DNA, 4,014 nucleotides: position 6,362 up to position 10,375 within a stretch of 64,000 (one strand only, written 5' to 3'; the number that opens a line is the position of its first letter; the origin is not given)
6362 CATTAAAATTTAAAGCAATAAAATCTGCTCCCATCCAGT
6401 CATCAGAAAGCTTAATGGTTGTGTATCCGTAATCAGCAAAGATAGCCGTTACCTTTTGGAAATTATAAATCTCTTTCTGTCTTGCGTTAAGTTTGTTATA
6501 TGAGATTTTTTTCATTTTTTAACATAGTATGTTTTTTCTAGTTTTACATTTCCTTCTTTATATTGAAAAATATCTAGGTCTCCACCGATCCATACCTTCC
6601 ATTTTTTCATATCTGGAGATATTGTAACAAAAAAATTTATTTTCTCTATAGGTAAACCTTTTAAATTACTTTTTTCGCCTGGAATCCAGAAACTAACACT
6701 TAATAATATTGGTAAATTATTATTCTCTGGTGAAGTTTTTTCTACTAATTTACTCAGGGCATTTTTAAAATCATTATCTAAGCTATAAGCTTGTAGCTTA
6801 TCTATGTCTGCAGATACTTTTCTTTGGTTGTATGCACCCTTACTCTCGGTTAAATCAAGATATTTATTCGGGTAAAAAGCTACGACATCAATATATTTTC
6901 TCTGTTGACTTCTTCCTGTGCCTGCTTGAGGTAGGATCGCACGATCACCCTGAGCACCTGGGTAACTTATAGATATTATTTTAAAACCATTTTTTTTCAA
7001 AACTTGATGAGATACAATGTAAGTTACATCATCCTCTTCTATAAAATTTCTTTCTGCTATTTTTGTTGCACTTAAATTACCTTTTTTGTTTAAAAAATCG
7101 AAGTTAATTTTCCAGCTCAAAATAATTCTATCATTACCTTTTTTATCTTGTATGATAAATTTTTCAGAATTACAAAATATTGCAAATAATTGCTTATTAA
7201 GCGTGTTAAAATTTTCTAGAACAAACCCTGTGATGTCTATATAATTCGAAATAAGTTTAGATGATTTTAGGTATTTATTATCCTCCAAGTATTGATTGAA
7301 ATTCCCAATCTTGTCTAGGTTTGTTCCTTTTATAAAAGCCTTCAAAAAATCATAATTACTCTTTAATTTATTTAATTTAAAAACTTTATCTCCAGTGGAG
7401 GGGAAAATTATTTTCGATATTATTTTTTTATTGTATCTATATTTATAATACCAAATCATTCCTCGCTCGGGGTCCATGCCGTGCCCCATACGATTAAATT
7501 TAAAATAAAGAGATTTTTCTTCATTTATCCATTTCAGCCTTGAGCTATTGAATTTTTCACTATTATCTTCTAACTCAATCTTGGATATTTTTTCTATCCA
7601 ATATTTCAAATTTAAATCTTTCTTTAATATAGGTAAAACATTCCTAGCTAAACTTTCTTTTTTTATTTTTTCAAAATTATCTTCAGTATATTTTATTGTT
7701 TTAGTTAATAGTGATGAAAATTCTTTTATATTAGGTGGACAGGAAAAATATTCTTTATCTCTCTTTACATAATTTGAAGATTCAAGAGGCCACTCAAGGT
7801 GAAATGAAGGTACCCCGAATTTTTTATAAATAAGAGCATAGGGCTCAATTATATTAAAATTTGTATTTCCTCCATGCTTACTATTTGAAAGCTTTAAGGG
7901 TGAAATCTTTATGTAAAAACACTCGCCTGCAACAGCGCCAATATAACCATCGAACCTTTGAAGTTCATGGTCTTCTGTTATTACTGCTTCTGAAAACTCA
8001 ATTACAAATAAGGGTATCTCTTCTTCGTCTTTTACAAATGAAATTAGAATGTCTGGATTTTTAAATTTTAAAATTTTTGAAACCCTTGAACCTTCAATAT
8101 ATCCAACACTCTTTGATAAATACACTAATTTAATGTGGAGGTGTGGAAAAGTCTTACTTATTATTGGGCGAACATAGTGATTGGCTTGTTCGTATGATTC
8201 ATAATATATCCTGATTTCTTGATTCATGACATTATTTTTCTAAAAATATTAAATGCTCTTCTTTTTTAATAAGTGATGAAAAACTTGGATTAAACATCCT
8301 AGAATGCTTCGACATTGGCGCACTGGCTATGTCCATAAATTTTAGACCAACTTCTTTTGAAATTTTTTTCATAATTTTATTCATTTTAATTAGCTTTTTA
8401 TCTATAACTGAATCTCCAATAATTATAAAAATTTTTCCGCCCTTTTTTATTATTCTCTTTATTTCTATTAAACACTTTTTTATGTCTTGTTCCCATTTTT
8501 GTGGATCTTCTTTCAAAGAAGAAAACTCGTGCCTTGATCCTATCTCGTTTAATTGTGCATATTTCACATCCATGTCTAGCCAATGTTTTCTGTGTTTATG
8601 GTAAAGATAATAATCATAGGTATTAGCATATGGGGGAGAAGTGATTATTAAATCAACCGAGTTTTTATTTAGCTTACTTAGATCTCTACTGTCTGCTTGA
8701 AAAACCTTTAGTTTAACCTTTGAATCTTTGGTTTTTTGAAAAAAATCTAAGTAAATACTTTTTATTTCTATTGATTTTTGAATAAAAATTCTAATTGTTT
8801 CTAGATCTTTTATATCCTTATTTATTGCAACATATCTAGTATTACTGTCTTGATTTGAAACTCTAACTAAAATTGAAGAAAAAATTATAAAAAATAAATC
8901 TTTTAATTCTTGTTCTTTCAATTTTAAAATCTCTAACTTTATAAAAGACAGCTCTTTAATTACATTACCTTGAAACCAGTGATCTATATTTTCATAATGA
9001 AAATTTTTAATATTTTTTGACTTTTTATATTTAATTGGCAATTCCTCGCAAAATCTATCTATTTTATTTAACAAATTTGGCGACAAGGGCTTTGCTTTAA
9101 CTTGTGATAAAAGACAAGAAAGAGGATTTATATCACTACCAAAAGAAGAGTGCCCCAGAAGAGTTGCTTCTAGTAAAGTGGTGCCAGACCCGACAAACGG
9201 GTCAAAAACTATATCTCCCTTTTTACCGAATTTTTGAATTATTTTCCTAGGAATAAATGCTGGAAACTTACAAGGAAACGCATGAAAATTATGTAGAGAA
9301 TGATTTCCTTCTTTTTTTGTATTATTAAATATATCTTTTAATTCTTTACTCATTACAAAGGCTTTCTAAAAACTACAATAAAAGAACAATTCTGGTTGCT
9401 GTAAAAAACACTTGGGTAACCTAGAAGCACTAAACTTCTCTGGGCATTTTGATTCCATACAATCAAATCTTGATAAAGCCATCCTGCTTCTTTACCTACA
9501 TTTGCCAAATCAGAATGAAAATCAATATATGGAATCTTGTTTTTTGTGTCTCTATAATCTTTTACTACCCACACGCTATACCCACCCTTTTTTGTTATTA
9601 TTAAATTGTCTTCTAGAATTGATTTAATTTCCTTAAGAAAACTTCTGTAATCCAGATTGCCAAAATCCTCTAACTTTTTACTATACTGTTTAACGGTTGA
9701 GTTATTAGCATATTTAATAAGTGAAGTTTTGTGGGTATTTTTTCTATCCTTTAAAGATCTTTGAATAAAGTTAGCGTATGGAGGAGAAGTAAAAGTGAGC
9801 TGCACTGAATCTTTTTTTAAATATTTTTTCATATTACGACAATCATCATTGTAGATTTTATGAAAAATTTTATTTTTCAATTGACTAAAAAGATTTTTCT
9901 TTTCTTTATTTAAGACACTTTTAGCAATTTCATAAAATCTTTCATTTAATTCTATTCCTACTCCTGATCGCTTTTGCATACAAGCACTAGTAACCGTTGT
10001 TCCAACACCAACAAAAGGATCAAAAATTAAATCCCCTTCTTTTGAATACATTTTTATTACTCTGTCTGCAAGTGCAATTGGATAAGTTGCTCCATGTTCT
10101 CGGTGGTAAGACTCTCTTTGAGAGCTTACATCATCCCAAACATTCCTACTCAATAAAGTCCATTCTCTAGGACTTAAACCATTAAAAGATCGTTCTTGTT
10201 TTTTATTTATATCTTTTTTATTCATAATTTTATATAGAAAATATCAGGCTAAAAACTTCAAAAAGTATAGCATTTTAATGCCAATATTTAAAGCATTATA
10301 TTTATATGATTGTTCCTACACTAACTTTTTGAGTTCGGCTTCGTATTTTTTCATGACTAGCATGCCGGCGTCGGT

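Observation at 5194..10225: Six-gene operon: two SPPY DNA methyltransferases, a 571-aa putative Type IIS endonuclease, a 134-aa protein, DUF1905 and an AlkA-like DNA glycosylase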

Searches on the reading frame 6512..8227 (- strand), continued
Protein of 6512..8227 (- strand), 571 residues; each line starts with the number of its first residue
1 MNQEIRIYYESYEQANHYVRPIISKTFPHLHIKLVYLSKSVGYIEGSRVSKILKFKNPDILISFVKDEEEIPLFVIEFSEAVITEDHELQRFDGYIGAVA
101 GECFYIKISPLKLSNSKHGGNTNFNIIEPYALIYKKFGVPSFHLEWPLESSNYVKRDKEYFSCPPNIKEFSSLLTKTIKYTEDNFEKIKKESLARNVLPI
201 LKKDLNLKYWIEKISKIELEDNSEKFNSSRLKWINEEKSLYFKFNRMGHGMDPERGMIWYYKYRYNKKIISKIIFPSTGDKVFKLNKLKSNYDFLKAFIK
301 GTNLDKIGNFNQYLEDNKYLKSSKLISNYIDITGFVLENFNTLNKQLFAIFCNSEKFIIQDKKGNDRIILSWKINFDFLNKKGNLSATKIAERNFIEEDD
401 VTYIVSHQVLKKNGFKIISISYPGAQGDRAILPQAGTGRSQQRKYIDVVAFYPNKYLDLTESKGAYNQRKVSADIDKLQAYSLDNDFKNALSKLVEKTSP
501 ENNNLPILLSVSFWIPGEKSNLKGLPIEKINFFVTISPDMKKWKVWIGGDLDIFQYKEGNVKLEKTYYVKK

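Call 84: fold_search(model_id=the predicted structure, library=pdb)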
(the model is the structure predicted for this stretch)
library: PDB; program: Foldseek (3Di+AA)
matches with E <= 10: 703; with E <= 0.001: 4
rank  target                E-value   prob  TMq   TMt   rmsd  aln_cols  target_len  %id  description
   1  9f38_A                3.3e-14  1.00  0.49  0.43   9.8       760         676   11  BsmI (wild-type) crystallized with Ca2+ and cognate dsDNA (released 2025-04-02)
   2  9ez7_A                1.0e-12  1.00  0.46  0.41   9.9       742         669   10  BsmI (Nicking top mutant) crystallized with Ca2+ and cognate dsDNA (released 2025-04-02)
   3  9ez5_A                1.5e-12  1.00  0.47  0.41  11.8       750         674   11  BsmI (Inactive) crystallized with Mg2+ and cognate dsDNA (released 2025-04-02)
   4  9ezd_A                1.6e-12  1.00  0.46  0.41  10.9       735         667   12  BsmI (Bottom Nicking mutant) crystallized with Mg2+ and cognate dsDNA (Post-reactive complex) (released 2025-04-02)
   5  5trc_A                3.4e-02  0.20  0.15  0.18  15.7       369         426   10  Crystal structure of phosphorylated AC3-AC5 domains of yeast acetyl-CoA carboxylase (released 2016-12-07)
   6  2ziu_A                3.6e-02  0.57  0.15  0.26   6.7       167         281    8  Crystal structure of the Mus81-Eme1 complex (released 2008-04-29)
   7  1j24                  5.5e-02  0.51  0.13  0.41   6.0       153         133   16  Crystal structure of archaeal XPF/Mus81 homolog, Hef from Pyrococcus furiosus, nuclease domain, Ca cocrystal (released 2003-04-22)
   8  6wxw_A                5.5e-02  0.08  0.11  0.15  20.4       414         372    8  crystal structure of apo Card1 (released 2020-12-30)
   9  5cs4_A                6.2e-02  0.14  0.14  0.18  16.2       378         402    9  Crystal structure of domains AC3-AC5 of yeast acetyl-CoA carboxylase (released 2015-10-28)
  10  4dav_A                6.9e-02  0.35  0.11  0.23   6.9       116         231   17  The structure of Pyrococcus Furiosus SfsA in complex with DNA (released 2014-10-01)
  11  5ize_A                7.8e-02  0.21  0.09  0.19   9.3       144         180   10  Hantaan virus L protein cap-snatching endonuclease (released 2016-06-29)
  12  7edb_A                8.3e-02  0.41  0.11  0.17  15.6       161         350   10  EcoT38I restriction endonuclease complexed with DNA (released 2022-03-16)
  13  1j22                  9.3e-02  0.35  0.12  0.38   6.7       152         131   17  Crystal structure of archaeal XPF/Mus81 homolog, Hef from Pyrococcus furiosus, nuclease domain, selenomet derivative (released 2003-04-22)
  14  6qnz_B                1.3e-01  0.35  0.14  0.14   7.9       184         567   12  Crystal structure of the site-specific DNA nickase N.BspD6I E418A Mutant (released 2020-03-04)
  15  9a5m_A                1.3e-01  0.16  0.10  0.11  11.9       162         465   14  Integrative model of YDJA-YDIS by crosslinking MS and deep learning (released 2024-09-18)
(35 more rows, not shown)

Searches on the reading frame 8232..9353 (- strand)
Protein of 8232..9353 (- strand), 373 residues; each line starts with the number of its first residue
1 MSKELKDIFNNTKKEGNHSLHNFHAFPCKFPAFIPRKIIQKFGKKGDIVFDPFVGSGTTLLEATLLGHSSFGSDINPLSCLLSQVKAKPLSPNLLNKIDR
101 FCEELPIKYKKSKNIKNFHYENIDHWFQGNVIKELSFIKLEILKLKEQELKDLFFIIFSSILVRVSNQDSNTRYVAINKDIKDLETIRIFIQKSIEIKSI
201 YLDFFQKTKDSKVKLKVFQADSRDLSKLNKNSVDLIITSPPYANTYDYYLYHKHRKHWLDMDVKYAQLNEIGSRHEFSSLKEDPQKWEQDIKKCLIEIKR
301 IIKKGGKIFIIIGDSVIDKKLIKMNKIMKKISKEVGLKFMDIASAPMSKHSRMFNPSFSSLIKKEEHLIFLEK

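Call 4: search_protein_families(library=pfam, proteins=[window:8232-9353:-], max_evalue=0.01)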
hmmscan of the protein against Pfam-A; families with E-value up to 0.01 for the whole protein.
window:8232-9353:- (373 aa): 5 families
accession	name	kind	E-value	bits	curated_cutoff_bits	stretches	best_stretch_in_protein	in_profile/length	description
PF01555.25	N6_N4_Mtase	-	6.1e-25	88.9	26.7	2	3-77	138-213/221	DNA methylase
PF01170.24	UPF0020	-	4.7e-09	36.7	22.3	1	44-71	27-54/197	RMKL-like, methyltransferase domain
PF02086.21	MethyltransfD12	-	3.2e-05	24.2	22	1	38-253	12-199/253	D12 class N6 adenine-specific DNA methyltransferase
PF08241.18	Methyltransf_11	-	0.00052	21.1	21.2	0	287-310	72-95/95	Methyltransferase domain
PF11599.14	AviRa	-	0.0057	16.6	25.7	0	203-247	135-179/232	RRNA methyltransferase AviRa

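Call 5: search_protein_families(library=ncbifam, proteins=[window:8232-9353:-], max_evalue=0.01)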
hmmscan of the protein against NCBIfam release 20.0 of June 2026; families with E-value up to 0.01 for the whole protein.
window:8232-9353:- (373 aa): 6 families
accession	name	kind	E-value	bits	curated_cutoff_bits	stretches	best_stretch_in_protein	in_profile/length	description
TIGR01177.1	TIGR01177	hypoth_equivalog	4.7e-09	36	316.55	1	44-76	181-213/330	TIGR01177 family methyltransferase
NF042963.1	DUF1156_antiphage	equivalog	4.7e-09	34.9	1000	1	39-83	178-221/960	anti-phage-associated DUF1156 domain-containing protein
NF008572.0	PRK11524.1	equivalog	2.8e-08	33.2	292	1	20-76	189-245/294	adenine-specific DNA-methyltransferase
NF050803.1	DnaMtaseCcrMCaul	equivalog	2.4e-07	30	830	1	25-72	185-232/350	adenine-specific DNA-methyltransferase CcrM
NF040721.1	Trm14_Arch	equivalog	1.4e-05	24.4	280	0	44-69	190-215/370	tRNA (guanine(6)-N2)-methyltransferase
NF010253.0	PRK13699.1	subfamily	4.9e-05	23.1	244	0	27-68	145-186/226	DNA methyltransferase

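Call 6: search_protein_families(library=padloc, proteins=[window:8232-9353:-], max_evalue=0.1)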
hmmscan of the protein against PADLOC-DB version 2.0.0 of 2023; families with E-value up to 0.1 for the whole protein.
window:8232-9353:- (373 aa): 64 families (the best 25 are shown)
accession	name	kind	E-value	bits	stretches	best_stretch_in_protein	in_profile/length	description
PDLC03364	MTase_II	-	1e-54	184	1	13-370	25-377/380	Type II methyltransferase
PDLC03239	MTase_II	-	1.3e-43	147.4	1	12-342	57-399/442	Type II methyltransferase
PDLC03322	MTase_II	-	3e-40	136.4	1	16-271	32-302/446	Type II methyltransferase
PDLC03380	MTase_II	-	2.1e-35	120.7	1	18-341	29-368/393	Type II methyltransferase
PDLC03362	MTase_II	-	3e-35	119.9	2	13-264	36-293/438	Type II methyltransferase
PDLC03353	MTase_II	-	2.4e-31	107.2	2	211-341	6-111/260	Type II methyltransferase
PDLC03325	MTase_II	-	3.6e-27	93.2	2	9-90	56-136/426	Type II methyltransferase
PDLC03224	MTase_II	-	1.2e-22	78.5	1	16-253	63-317/481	Type II methyltransferase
PDLC03369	MTase_II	-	6.6e-22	75.9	2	14-275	108-398/532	Type II methyltransferase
PDLC03350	MTase_II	-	3.2e-20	70.8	2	26-77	234-285/312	Type II methyltransferase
PDLC03387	MTase_II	-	1.1e-17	62.2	2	25-87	213-275/289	Type II methyltransferase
PDLC03360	MTase_II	-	1.3e-17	62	1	49-251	68-278/441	Type II methyltransferase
PDLC03371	MTase_II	-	3e-17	61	2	22-77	187-242/260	Type II methyltransferase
PDLC03249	MTase_II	-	5.1e-17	59.9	2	40-118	133-211/541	Type II methyltransferase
PDLC03377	MTase_II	-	7.1e-17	59.2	1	11-280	86-369/504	Type II methyltransferase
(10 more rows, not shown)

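Call 50: search_solved_structures(query=window:8232-9353:-, max_evalue=0.001)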
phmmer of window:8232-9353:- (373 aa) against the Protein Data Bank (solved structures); distinct sequences matched with E-value up to 0.001: 5.
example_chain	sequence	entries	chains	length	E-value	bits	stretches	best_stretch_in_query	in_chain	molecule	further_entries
8s9n_A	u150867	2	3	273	5.5e-11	45.4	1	25-76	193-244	DNA cytosine-N4 methyltransferase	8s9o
8s9m_A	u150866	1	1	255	7e-10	41.8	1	25-76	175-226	DNA cytosine-N4 methyltransferase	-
2zie_A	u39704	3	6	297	2.6e-09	39.9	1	26-84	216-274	Putative modification methylase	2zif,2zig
8urk_A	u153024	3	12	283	0.00015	24.3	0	19-89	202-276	Methyltransferase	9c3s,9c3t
9c3u_A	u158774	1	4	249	0.00018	24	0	19-86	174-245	Methyltransferase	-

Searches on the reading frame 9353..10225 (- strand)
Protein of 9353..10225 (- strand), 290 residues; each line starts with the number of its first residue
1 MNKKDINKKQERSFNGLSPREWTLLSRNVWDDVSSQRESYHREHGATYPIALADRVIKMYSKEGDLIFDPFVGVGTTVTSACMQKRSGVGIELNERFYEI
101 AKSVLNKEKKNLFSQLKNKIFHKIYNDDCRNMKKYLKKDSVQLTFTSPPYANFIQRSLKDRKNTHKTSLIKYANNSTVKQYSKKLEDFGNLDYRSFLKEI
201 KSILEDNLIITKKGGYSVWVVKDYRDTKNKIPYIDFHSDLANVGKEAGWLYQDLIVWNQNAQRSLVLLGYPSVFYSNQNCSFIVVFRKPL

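Call 4: search_protein_families(library=pfam, proteins=[window:9353-10225:-], max_evalue=0.01)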
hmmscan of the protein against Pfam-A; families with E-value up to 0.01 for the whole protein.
window:9353-10225:- (290 aa): 2 families
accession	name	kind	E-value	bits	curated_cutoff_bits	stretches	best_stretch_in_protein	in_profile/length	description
PF01555.25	N6_N4_Mtase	-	7.6e-26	91.9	26.7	2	7-102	123-220/221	DNA methylase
PF01170.24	UPF0020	-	0.0068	16.6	22.3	0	62-133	27-97/197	RMKL-like, methyltransferase domain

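Call 5: search_protein_families(library=ncbifam, proteins=[window:9353-10225:-], max_evalue=0.01)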
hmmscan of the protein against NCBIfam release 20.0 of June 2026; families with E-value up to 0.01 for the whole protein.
window:9353-10225:- (290 aa): 6 families
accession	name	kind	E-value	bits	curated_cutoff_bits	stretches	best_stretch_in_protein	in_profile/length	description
NF050803.1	DnaMtaseCcrMCaul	equivalog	1.8e-15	56.7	830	2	39-112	181-254/350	adenine-specific DNA-methyltransferase CcrM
NF008572.0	PRK11524.1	equivalog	1.7e-13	50.3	292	1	28-107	178-258/294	adenine-specific DNA-methyltransferase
NF010253.0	PRK13699.1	subfamily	3.6e-08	33.4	244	1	27-114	127-214/226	DNA methyltransferase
TIGR03545.1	TIGR03545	subfamily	0.0028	16.2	173.35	1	107-205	127-219/556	TIGR03545 family protein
NF040721.1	Trm14_Arch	equivalog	0.0031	16.7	280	0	42-210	169-333/370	tRNA (guanine(6)-N2)-methyltransferase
TIGR01177.1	TIGR01177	hypoth_equivalog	0.0083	15.5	316.55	0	62-157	181-265/330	TIGR01177 family methyltransferase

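Call 6: search_protein_families(library=padloc, proteins=[window:9353-10225:-], max_evalue=0.1)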
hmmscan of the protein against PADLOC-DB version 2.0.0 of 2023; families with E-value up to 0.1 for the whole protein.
window:9353-10225:- (290 aa): 60 families (the best 25 are shown)
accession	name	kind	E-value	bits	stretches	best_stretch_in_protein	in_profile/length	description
PDLC03353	MTase_II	-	3.5e-43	146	2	3-113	149-258/260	Type II methyltransferase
PDLC03363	MTase_II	-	7.2e-37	125.3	1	13-277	25-280/294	Type II methyltransferase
PDLC03371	MTase_II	-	2.1e-28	97.6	2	15-111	172-258/260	Type II methyltransferase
PDLC03350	MTase_II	-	4.8e-26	89.9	2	8-110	200-300/312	Type II methyltransferase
PDLC03391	MTase_II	-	1.3e-25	88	1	11-288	106-379/381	Type II methyltransferase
PDLC03283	MTase_II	-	2.1e-23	81.1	2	28-110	190-276/352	Type II methyltransferase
PDLC03387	MTase_II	-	2.2e-23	80.9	2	27-108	197-278/289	Type II methyltransferase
PDLC03299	MTase_II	-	1.9e-20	71.6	2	27-107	178-259/296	Type II methyltransferase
PDLC03216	MTase_II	-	3e-17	60.7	2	42-111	192-261/364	Type II methyltransferase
PDLC03714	oMTase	-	1.6e-16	58.5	2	42-106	194-258/279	orphan methyltransferase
PDLC03238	MTase_II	-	3.1e-16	57.4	1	27-120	286-383/428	Type II methyltransferase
PDLC03260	MTase_II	-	2.4e-15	54.3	1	17-103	221-305/349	Type II methyltransferase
PDLC03246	MTase_II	-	4.9e-15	53.5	2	38-98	299-359/376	Type II methyltransferase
PDLC03376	MTase_II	-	5.9e-15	53.8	1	52-157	45-143/249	Type II methyltransferase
PDLC03259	MTase_II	-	3.1e-14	50.6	1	17-114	171-264/423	Type II methyltransferase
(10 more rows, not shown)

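Call 49: search_solved_structures(query=window:9353-10225:-, max_evalue=0.001)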
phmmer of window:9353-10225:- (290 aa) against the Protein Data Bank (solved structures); distinct sequences matched with E-value up to 0.001: 10.
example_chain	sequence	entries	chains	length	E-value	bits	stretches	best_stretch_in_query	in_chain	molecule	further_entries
2zie_A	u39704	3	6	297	1.5e-19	73.7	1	11-108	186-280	Putative modification methylase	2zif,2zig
8s9n_A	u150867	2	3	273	2.9e-10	43.2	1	42-110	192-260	DNA cytosine-N4 methyltransferase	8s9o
8s9m_A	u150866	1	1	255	6.9e-10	42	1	42-110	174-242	DNA cytosine-N4 methyltransferase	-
6pbd_A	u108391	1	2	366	5.7e-08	35.7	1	42-105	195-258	Modification methylase CcrMI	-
9c3u_A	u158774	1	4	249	3e-07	33.3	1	11-104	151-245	Methyltransferase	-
8urk_A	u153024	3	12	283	3.4e-07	33.2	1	11-106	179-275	Methyltransferase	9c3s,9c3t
5hek_A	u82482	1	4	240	6e-07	32.3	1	43-106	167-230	Adenine specific DNA methyltransferase (DpnA)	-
5hfj_A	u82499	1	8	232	7.3e-07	32.1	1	43-106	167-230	Adenine specific DNA methyltransferase (DpnA)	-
1g60_A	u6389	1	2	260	1.9e-05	27.4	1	42-107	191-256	Adenine-specific Methyltransferase MboIIA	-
1boo_A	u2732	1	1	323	0.00073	22.2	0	42-131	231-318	PROTEIN (N-4 CYTOSINE-SPECIFIC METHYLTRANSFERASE PVU II)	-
